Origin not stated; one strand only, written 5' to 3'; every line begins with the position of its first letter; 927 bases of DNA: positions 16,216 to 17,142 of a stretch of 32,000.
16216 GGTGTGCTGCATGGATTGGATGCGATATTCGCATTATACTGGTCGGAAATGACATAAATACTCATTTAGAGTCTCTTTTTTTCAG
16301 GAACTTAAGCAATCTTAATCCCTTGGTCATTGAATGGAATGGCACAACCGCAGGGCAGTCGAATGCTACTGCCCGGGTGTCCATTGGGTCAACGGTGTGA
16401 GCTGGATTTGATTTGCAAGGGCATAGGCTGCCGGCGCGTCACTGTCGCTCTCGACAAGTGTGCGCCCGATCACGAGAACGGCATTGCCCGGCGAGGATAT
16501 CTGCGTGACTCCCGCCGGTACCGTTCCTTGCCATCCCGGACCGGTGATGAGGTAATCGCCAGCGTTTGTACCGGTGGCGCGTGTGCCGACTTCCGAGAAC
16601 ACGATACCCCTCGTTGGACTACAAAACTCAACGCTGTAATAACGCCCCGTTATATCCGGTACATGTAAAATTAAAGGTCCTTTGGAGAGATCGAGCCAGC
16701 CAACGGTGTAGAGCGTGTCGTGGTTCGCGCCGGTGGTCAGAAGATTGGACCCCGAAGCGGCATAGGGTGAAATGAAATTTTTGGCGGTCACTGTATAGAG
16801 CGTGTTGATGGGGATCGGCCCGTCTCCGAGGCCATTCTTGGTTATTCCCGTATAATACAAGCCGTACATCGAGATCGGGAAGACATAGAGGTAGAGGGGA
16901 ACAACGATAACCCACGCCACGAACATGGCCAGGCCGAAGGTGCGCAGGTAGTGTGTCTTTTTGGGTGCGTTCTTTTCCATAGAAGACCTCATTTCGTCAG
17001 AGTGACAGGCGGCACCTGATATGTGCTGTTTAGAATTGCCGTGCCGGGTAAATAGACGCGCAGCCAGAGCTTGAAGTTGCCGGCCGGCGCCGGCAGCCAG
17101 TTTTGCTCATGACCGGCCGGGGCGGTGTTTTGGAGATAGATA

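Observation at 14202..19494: Split, order-permuted, membrane-anchored DUF1214 + DUF1254 gene pairs in two tandem copies inside an ABC-2 exporter operon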

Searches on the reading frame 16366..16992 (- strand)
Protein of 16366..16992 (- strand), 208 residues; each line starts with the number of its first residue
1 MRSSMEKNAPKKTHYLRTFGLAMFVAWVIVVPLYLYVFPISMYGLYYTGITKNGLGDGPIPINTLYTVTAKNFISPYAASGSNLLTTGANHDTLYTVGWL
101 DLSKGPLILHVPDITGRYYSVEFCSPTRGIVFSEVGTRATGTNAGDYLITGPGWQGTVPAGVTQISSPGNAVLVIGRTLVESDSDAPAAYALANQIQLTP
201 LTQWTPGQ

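Call 3: search_protein_families(library=pfam, proteins=[window:16366-16992:-], max_evalue=0.01)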
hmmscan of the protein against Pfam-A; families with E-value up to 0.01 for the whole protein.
window:16366-16992:- (208 aa): 1 family
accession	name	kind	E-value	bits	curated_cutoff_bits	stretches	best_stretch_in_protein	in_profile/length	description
PF06863.17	DUF1254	-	2.3e-37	128.6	22.2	1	85-200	17-133/133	Protein of unknown function (DUF1254)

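Call 4: search_protein_families(library=ncbifam, proteins=[window:16366-16992:-], max_evalue=0.01)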
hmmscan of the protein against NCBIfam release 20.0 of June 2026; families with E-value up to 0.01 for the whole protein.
window:16366-16992:- (208 aa): 0 families

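Call 6: search_solved_structures(query=window:16366-16992:-, max_evalue=0.01, show_alignments=2)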
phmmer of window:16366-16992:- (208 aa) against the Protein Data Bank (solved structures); distinct sequences matched with E-value up to 0.01: 1.
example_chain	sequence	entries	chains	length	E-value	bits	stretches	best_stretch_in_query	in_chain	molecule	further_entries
3u07_A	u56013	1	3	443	3.6e-14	55.9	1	88-203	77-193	uncharacterized protein VPA0106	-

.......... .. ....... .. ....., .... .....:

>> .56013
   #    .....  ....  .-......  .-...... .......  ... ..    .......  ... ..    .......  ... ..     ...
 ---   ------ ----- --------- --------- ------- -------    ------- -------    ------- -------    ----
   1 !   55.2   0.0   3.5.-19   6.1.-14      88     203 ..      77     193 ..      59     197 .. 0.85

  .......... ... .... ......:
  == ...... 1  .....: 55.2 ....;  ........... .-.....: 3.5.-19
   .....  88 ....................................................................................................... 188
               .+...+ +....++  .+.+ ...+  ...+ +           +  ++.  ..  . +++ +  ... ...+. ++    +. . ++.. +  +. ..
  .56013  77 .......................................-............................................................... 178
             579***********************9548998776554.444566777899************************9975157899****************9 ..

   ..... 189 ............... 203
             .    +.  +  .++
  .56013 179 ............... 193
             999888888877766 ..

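Call 11: find_homologous_proteins(query=window:16366-16992:-, max_evalue=0.00001)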
Query window:16366-16992:- (208 aa): 4964 proteins with E <= 0.00001 among 5070 candidates; the best 120 are listed.
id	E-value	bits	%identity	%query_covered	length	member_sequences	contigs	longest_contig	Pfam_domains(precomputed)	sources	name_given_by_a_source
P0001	1.2e-132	458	100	98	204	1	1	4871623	PF06863.18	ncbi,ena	-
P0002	4.5e-111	387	85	98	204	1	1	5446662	PF06863.18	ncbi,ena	-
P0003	3.8e-100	352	76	98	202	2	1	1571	PF06863.18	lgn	-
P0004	1.0e-97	344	77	96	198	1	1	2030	PF06863.18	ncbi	-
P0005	1.1e-85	304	70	96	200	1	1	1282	PF06863.18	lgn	-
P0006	3.9e-83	296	71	91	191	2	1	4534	PF06863.18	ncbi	-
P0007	2.7e-72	261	61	97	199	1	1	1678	PF06863.18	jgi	jgi:hypothetical protein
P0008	8.5e-72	259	62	97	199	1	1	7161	PF06863.18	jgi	jgi:hypothetical protein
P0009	1.2e-71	259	60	95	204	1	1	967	PF06863.18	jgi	-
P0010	1.8e-71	258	63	92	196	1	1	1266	PF06863.18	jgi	jgi:hypothetical protein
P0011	5.2e-71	256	61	95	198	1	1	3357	PF06863.18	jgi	jgi:hypothetical protein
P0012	5.9e-71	256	63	93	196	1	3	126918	PF06863.18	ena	-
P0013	1.2e-70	255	65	92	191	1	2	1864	PF06863.18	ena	-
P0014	1.7e-70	255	63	92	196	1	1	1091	PF06863.18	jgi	jgi:hypothetical protein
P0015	1.8e-70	255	64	92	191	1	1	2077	PF06863.18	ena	-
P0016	3.7e-70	254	63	94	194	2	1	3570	PF06863.18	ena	-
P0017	5.3e-70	253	63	94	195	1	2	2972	PF06863.18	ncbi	-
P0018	7.2e-70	253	58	95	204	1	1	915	PF06863.18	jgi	jgi:hypothetical protein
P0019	9.1e-70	252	64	92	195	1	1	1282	PF06863.18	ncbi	-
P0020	1.1e-69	252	60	94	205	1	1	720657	PF06863.18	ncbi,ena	-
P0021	1.1e-69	252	60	99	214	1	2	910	PF06863.18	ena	-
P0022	1.5e-69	252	60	94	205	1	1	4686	PF06863.18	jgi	jgi:hypothetical protein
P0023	2.1e-69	251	62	92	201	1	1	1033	PF06863.18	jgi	jgi:hypothetical protein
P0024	2.1e-69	251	60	95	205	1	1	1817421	PF06863.18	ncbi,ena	-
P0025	3.5e-69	250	60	94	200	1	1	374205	PF06863.18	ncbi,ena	-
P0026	5.4e-69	250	59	94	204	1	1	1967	PF06863.18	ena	-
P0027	5.7e-69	250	59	96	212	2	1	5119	PF06863.18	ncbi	-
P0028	6.4e-69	250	59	96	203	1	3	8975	PF06863.18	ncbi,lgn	-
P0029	7.2e-69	249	61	96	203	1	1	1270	PF06863.18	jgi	jgi:hypothetical protein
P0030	8.1e-69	249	59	96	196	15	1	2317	PF06863.18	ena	-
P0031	9.7e-69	249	62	92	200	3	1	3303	PF06863.18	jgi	jgi:hypothetical protein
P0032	1.8e-68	248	61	92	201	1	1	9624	PF06863.18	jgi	jgi:hypothetical protein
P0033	2.4e-68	248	60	93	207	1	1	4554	PF06863.18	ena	-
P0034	2.6e-68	248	61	92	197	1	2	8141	PF06863.18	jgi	jgi:hypothetical protein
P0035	2.6e-68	248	63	92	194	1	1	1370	PF06863.18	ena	-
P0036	2.7e-68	248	63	92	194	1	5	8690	PF06863.18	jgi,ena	-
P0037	2.8e-68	247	61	92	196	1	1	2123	PF06863.18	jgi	jgi:hypothetical protein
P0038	3.3e-68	247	60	94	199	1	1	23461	PF06863.18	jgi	-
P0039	3.6e-68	247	59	95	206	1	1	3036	PF06863.18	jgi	-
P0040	3.8e-68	247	58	95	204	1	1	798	PF06863.18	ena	-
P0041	4.4e-68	247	58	92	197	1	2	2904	PF06863.18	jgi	jgi:hypothetical protein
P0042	5.1e-68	247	60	95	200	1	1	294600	PF06863.18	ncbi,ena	-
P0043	5.3e-68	247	58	97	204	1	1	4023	PF06863.18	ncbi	-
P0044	6.1e-68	246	62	84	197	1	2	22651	PF06863.18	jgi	-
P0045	6.4e-68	246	61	92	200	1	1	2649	PF06863.18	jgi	jgi:hypothetical protein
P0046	6.8e-68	246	61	92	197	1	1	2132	PF06863.18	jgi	jgi:hypothetical protein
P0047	7.5e-68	246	58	94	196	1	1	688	PF06863.18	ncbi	-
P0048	7.7e-68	246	59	95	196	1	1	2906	PF06863.18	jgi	jgi:hypothetical protein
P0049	8.5e-68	246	59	97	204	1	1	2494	PF06863.18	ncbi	-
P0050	8.8e-68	246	59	94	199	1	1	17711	PF06863.18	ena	-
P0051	1.1e-67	246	60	94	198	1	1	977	PF06863.18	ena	-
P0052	1.4e-67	245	60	94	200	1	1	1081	PF06863.18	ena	-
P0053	1.5e-67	245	60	91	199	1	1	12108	PF06863.18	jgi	jgi:hypothetical protein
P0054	1.6e-67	245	59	94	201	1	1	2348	PF06863.18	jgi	jgi:hypothetical protein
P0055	1.7e-67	245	62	92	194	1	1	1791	PF06863.18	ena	-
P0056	1.7e-67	245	58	96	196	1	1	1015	PF06863.18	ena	-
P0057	1.7e-67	245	60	94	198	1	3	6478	PF06863.18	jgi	jgi:hypothetical protein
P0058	1.9e-67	245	58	95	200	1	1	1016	PF06863.18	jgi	jgi:hypothetical protein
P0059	2.1e-67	245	58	92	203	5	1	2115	PF06863.18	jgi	jgi:hypothetical protein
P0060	2.1e-67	245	59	94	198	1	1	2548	PF06863.18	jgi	jgi:hypothetical protein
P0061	2.3e-67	244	60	92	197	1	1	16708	PF06863.18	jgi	jgi:hypothetical protein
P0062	2.5e-67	244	59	94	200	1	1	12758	PF06863.18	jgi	jgi:hypothetical protein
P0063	2.5e-67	244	58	95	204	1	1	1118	PF06863.18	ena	-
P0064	2.8e-67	244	58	94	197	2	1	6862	PF06863.18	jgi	jgi:hypothetical protein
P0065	2.9e-67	244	59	94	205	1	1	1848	PF06863.18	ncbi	-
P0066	3.0e-67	244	59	94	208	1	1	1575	PF06863.18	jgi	jgi:hypothetical protein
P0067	3.1e-67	244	60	95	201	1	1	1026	PF06863.18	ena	-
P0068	3.2e-67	244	60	92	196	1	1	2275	PF06863.18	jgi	jgi:hypothetical protein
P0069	3.5e-67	244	59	94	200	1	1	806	PF06863.18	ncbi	-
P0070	3.8e-67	244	58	94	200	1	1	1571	PF06863.18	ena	-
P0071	3.9e-67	244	58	96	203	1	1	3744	PF06863.18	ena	-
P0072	4.0e-67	244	59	94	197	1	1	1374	PF06863.18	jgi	jgi:hypothetical protein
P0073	4.4e-67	244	61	92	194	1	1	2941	PF06863.18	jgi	-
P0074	4.6e-67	244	59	94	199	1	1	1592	PF06863.18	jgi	jgi:hypothetical protein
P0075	4.7e-67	244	60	91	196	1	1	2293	PF06863.18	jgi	jgi:hypothetical protein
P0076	4.7e-67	244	58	92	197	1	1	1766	PF06863.18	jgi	jgi:hypothetical protein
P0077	4.7e-67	243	60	92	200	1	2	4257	PF06863.18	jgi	jgi:hypothetical protein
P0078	4.8e-67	243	59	92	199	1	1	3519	PF06863.18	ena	-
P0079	4.8e-67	243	59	94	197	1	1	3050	PF06863.18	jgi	jgi:hypothetical protein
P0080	5.1e-67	243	60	95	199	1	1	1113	PF06863.18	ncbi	-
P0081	5.2e-67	243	61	92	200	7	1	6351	PF06863.18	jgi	jgi:hypothetical protein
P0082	5.2e-67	243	61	92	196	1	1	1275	PF06863.18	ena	-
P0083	5.6e-67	243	58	94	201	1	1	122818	PF06863.18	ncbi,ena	-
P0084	5.6e-67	243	61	90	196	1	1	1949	PF06863.18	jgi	-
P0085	5.6e-67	243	61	91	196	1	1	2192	PF06863.18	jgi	jgi:hypothetical protein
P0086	5.8e-67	243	58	94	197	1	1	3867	PF06863.18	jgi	jgi:hypothetical protein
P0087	5.8e-67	243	60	92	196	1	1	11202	PF06863.18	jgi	jgi:hypothetical protein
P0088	5.8e-67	243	58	94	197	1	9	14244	PF06863.18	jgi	jgi:hypothetical protein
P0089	6.0e-67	243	61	92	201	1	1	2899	PF06863.18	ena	-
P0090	6.3e-67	243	60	92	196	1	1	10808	PF06863.18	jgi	jgi:hypothetical protein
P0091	6.5e-67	243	60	92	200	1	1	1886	PF06863.18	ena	-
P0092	6.8e-67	243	57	96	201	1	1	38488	PF06863.18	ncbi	-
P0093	7.1e-67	243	58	94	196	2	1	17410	PF06863.18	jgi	jgi:hypothetical protein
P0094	7.9e-67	243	61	92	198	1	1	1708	PF06863.18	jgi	jgi:hypothetical protein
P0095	8.1e-67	243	61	94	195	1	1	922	PF06863.18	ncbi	-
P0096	8.4e-67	243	60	94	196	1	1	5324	PF06863.18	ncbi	-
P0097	8.8e-67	243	61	92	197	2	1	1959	PF06863.18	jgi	jgi:hypothetical protein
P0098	8.9e-67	243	58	94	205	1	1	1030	PF06863.18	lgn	-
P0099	9.2e-67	243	59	93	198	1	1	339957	PF06863.18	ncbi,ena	-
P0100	9.3e-67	243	60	91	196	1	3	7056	PF06863.18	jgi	jgi:hypothetical protein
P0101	9.7e-67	242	63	85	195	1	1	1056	PF06863.18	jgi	jgi:hypothetical protein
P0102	9.9e-67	242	60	94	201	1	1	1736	PF06863.18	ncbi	-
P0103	1.0e-66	242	59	93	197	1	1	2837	PF06863.18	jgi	jgi:hypothetical protein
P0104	1.0e-66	242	60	94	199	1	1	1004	PF06863.18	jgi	jgi:hypothetical protein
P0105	1.1e-66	242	56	100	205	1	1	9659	PF06863.18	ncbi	-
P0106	1.1e-66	242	58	94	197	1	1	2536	PF06863.18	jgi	jgi:hypothetical protein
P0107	1.1e-66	242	59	94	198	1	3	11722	PF06863.18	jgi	jgi:hypothetical protein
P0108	1.1e-66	242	58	94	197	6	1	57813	PF06863.18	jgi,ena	-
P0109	1.3e-66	242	62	85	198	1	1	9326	PF06863.18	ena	-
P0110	1.3e-66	242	59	95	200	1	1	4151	PF06863.18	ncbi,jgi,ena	ncbi:MAG: DUF1254 domain-containing protein [Sedimentisphaerales bacterium]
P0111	1.3e-66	242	62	85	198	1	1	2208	PF06863.18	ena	-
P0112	1.4e-66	242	60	92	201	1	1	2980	PF06863.18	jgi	-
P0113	1.4e-66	242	58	94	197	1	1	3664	PF06863.18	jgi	jgi:hypothetical protein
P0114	1.4e-66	242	58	93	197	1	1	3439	PF06863.18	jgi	jgi:hypothetical protein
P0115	1.5e-66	242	61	92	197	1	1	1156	PF06863.18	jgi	jgi:hypothetical protein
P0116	1.6e-66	242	59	94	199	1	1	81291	PF06863.18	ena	-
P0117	1.7e-66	242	59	94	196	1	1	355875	PF06863.18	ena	-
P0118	1.7e-66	242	60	93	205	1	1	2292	PF06863.18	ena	-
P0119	1.8e-66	242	59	92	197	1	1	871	PF06863.18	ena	-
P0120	1.9e-66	242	59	94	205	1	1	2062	PF06863.18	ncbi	-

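Call 12: find_encoding_contigs(protein=P0001, flank=10000, max_places=3)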
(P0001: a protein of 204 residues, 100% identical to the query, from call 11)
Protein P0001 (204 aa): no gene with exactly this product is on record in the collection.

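Call 13: find_encoding_contigs(protein=P0002, flank=10000, max_places=3)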
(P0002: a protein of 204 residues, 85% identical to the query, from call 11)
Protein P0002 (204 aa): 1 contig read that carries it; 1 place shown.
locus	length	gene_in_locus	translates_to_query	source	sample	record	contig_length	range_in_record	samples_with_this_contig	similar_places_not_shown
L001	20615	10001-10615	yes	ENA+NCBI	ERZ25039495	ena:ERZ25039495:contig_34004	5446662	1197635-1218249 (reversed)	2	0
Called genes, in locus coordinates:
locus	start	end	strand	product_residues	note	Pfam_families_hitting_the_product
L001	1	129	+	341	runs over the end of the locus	PF02608:Bmp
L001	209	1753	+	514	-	PF00005:ABC_tran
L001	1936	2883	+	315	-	PF00941:FAD_binding_5, PF03450:CO_deh_flav_C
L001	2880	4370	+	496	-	PF00111:Fer2 (weak), PF01799:Fer2_2, PF01315:Ald_Xan_dh_C, PF02738:MoCoBD_1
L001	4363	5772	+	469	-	PF02738:MoCoBD_1, PF20256:MoCoBD_2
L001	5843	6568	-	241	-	-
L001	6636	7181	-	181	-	-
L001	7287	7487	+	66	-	-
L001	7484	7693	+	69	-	-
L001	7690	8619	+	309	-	PF00005:ABC_tran, PF13304:AAA_21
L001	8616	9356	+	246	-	PF12679:ABC2_membrane_2 (weak)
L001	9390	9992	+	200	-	PF06742:DUF1214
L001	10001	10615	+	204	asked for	PF06863:DUF1254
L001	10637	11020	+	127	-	PF00392:GntR, PF13730:HTH_36 (faint)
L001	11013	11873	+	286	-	PF00005:ABC_tran, PF13401:AAA_22 (weak), PF13304:AAA_21 (weak)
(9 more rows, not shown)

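Call 15: find_related_loci(query=A1, collection=genome_contigs, flank=10000)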
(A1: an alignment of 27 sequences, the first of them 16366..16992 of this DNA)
Query A1 (208 aa) in genome_contigs; peptide patterns used: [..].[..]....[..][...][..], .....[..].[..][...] (x = any residue, [..] = any of these).
509 stretches matched a pattern; 503 encode a relative of the query (tblastn E <= 1e-3); the best 80 are kept; 80 distinct loci.
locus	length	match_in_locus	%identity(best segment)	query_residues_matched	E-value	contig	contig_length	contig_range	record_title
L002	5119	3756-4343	59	3-202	2e-73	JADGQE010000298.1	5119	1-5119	MAG: Thermoflexales bacterium isolate Chersky.3_67 contig-100_13514, whole genome shotgun sequence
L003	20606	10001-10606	60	6-204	3e-73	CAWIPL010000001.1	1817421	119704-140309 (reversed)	MAG: uncultured Chloroflexia bacterium isolate MFD01721.bin.2.123 genome assembly, contig: contig_11029, whole genome sh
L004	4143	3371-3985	59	6-208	3e-73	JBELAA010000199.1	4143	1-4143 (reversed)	MAG: Sedimentisphaerales bacterium isolate SPRUCE 82 SPRUCE_82_199, whole genome shotgun sequence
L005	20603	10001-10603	58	6-203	3e-71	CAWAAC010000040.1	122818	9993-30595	MAG: uncultured Chloroflexia bacterium isolate MFD01689.bin.2.45 genome assembly, contig: contig_68733, whole genome sho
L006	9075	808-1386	59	14-208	5e-70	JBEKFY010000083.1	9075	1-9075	MAG: Anaerolineales bacterium isolate SPRUCE 240 SPRUCE_240_83, whole genome shotgun sequence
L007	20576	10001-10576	60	15-208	8e-70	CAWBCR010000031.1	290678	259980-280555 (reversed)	MAG: uncultured Chloroflexia bacterium isolate MFD02416.bin.2.250 genome assembly, contig: contig_89771, whole genome sh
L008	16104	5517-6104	57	12-208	9e-70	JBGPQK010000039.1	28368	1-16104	MAG: Anaerolineae bacterium isolate OBJ1_062018_150_34 k141_2310792_length_28368_cov_42.5713, whole genome shotgun seque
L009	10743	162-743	57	14-208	1e-69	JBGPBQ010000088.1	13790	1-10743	MAG: Anaerolineae bacterium isolate OBJ_0618_130150_101 k141_1844275_length_13790_cov_9.0000, whole genome shotgun seque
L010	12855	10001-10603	58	2-202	3e-69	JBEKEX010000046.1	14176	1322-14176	MAG: Anaerolineaceae bacterium isolate SPRUCE 216 SPRUCE_216_46, whole genome shotgun sequence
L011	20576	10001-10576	57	14-207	3e-69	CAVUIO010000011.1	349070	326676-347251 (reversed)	MAG: uncultured Chloroflexia bacterium isolate MFD01872.bin.2.100 genome assembly, contig: contig_75590, whole genome sh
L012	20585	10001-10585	57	12-208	2e-69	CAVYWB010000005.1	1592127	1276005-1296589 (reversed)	MAG: uncultured Chloroflexia bacterium isolate MFD01476.bin.1.140 genome assembly, contig: contig_17659, whole genome sh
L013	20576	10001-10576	59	10-202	2e-69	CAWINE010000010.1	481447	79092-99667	MAG: uncultured Chloroflexia bacterium isolate MFD01213.bin.2.117 genome assembly, contig: contig_2898, whole genome sho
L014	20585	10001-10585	57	12-208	5e-69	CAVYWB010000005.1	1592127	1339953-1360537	MAG: uncultured Chloroflexia bacterium isolate MFD01476.bin.1.140 genome assembly, contig: contig_17659, whole genome sh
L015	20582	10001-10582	59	12-203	1e-68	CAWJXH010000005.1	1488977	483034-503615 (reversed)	MAG: uncultured Chloroflexia bacterium isolate MFD01299.bin.1.229 genome assembly, contig: contig_27429, whole genome sh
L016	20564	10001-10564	57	12-203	2e-68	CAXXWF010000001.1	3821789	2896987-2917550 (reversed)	MAG: Syntrophomonadaceae bacterium isolate 510d5e25-0d66-4dd2-8cb2-8a0e7e1720a4 genome assembly, contig: contig_1, whole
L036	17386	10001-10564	56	12-203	3e-67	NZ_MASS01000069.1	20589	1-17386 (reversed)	Desulfosporosinus sp. BG contig00069, whole genome shotgun sequence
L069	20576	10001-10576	56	14-207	4e-65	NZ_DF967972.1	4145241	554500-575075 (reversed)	Longilinea arvoryzae strain KOME-1, whole genome shotgun sequence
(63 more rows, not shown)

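Call 25: find_encoding_contigs(protein=P0020, flank=6000, max_places=2)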
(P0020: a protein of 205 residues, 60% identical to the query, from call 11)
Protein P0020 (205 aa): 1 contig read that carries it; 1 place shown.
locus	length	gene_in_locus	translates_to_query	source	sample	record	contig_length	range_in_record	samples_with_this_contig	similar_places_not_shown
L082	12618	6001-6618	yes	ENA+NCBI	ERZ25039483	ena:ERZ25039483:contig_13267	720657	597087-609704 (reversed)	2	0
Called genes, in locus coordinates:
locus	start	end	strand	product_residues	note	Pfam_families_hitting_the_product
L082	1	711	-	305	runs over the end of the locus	PF01545:Cation_efflux, PF16916:ZT_dimer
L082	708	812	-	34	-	-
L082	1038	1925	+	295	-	PF13714:PEP_mutase, PF00463:ICL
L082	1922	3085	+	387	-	PF00285:Citrate_synt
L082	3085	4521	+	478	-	PF03972:MmgE_PrpD_N, PF19305:MmgE_PrpD_C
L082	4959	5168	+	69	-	-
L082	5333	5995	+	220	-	PF06742:DUF1214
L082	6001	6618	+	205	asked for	PF06863:DUF1254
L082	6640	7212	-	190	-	PF03328:HpcH_HpaI, PF15617:C-C_Bond_Lyase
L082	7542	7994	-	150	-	PF19315:MC_hydratase, PF01575:MaoC_dehydratas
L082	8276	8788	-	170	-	PF00364:Biotin_lipoyl, PF25917:BSH_RND, PF25919:BSH_CusB (weak), PF25973:BSH_CzcB (faint), PF25997:BSH_YhbJ (faint), PF25984:BSH_YknX (faint)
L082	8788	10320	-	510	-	PF00289:Biotin_carb_N, PF02786:CPSase_L_D2, PF07478:Dala_Dala_lig_C, PF02785:Biotin_carb_C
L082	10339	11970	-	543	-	PF01039:Carboxyl_trans, PF03255:ACCA (weak)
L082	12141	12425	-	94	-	PF12838:Fer4_7 (faint), PF05187:Fer4_ETF_QO (faint)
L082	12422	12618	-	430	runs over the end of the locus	PF00890:FAD_binding_2, PF01266:DAO, PF01494:FAD_binding_3, PF01946:Thi4 (weak), PF03486:HI0933_like (weak), PF12831:FAD_oxidored, PF13450:NAD_binding_8, PF26311:ETF-QO_FixC_C, +5 more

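Call 26: find_encoding_contigs(protein=P0042, flank=6000, max_places=2)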
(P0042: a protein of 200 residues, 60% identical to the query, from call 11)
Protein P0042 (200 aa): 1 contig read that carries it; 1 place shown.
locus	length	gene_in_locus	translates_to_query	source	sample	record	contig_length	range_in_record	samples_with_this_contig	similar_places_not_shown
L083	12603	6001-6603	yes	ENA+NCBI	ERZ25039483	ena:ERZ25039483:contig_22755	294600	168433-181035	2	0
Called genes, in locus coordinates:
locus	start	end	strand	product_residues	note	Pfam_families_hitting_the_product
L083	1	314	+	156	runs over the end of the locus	PF00583:Acetyltransf_1, PF13508:Acetyltransf_7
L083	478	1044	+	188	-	PF01966:HD (weak)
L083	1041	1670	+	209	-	PF00293:NUDIX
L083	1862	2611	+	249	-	PF01975:SurE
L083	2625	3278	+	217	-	PF12796:Ank_2, PF13637:Ank_4 (weak), PF13857:Ank_5 (weak), PF00023:Ank (weak), PF13637:Ank_4, PF00023:Ank (weak), PF12796:Ank_2, PF13857:Ank_5, +3 more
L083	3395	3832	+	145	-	PF02580:Tyr_Deacylase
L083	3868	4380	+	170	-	PF05163:DinB, PF12867:DinB_2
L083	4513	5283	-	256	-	PF13427:AadA_C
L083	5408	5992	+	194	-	PF06742:DUF1214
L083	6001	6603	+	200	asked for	PF06863:DUF1254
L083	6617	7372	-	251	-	PF01180:DHO_dh (faint)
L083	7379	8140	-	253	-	PF02585:PIG-L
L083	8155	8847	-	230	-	PF10418:DHODB_Fe-S_bind (weak)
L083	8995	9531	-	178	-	PF01476:LysM, PF23473:LysM3_LYK4_5 (faint), PF01476:LysM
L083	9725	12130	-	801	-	PF00690:Cation_ATPase_N, PF00122:E1-E2_ATPase, PF00702:Hydrolase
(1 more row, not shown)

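Call 27: find_encoding_contigs(protein=P0099, flank=6000, max_places=2)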
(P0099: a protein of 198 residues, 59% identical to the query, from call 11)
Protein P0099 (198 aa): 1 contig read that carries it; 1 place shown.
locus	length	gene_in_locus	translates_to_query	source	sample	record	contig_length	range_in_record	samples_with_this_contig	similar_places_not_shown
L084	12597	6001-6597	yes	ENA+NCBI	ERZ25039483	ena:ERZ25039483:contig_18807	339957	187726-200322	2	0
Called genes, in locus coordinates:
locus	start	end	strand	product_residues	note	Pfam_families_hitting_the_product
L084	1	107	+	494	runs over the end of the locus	-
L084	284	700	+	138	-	PF04075:F420H2_quin_red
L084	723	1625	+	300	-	PF04015:DUF362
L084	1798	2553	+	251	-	PF01975:SurE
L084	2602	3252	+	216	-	PF12796:Ank_2, PF00023:Ank (weak), PF12796:Ank_2, PF13637:Ank_4, PF13857:Ank_5, PF00023:Ank (weak), PF13606:Ank_3 (weak), PF13637:Ank_4 (weak), +1 more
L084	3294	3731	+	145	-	PF02580:Tyr_Deacylase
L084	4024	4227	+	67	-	-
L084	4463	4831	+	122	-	PF06742:DUF1214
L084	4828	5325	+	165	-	PF06863:DUF1254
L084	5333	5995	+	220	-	PF06742:DUF1214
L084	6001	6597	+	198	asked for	PF06863:DUF1254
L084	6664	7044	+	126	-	PF00392:GntR, PF02082:Rrf2 (faint)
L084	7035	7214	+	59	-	-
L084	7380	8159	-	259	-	PF01180:DHO_dh (faint)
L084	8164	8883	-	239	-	PF02585:PIG-L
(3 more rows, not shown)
